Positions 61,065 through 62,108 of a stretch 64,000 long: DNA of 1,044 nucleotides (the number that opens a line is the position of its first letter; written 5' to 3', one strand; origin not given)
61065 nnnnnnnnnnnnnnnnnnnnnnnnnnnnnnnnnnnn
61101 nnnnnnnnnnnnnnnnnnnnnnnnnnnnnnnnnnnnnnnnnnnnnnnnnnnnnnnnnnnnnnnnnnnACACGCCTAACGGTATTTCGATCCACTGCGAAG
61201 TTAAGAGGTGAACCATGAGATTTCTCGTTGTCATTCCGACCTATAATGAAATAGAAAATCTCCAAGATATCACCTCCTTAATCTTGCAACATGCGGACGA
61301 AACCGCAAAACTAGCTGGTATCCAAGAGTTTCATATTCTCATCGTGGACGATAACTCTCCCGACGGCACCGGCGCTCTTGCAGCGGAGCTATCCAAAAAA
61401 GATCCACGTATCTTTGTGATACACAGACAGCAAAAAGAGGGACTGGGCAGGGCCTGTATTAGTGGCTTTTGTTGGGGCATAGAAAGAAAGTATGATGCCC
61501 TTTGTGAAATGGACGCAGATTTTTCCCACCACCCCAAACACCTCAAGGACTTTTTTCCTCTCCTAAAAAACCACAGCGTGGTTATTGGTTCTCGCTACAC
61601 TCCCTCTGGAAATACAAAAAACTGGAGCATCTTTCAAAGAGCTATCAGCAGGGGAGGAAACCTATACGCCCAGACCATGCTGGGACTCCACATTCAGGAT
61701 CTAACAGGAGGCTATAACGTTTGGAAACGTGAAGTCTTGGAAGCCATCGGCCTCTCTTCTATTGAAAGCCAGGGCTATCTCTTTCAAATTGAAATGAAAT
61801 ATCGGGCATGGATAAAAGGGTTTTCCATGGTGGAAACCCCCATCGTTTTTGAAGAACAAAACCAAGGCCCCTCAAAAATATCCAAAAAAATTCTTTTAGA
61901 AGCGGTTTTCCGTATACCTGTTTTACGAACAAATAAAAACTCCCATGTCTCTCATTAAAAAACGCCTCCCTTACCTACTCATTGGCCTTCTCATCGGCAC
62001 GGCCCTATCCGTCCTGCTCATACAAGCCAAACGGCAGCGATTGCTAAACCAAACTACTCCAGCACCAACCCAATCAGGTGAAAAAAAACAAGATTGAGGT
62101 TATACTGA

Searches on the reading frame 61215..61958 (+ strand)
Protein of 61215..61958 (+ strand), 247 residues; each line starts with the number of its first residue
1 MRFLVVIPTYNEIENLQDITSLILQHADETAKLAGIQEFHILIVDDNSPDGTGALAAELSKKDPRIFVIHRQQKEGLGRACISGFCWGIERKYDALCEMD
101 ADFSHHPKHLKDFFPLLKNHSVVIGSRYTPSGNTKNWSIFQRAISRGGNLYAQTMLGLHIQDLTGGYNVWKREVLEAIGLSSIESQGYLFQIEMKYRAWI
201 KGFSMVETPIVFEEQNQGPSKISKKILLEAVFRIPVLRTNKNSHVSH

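Call 26: search_protein_families(library=pfam, proteins=[window:61215-61958:+], max_evalue=0.00001)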
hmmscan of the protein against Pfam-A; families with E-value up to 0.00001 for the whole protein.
window:61215-61958:+ (247 aa): 1 family
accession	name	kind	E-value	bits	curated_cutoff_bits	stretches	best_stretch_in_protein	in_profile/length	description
PF00535.33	Glycos_transf_2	-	2e-27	96.6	23.3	1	5-178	2-167/168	Glycosyl transferase family 2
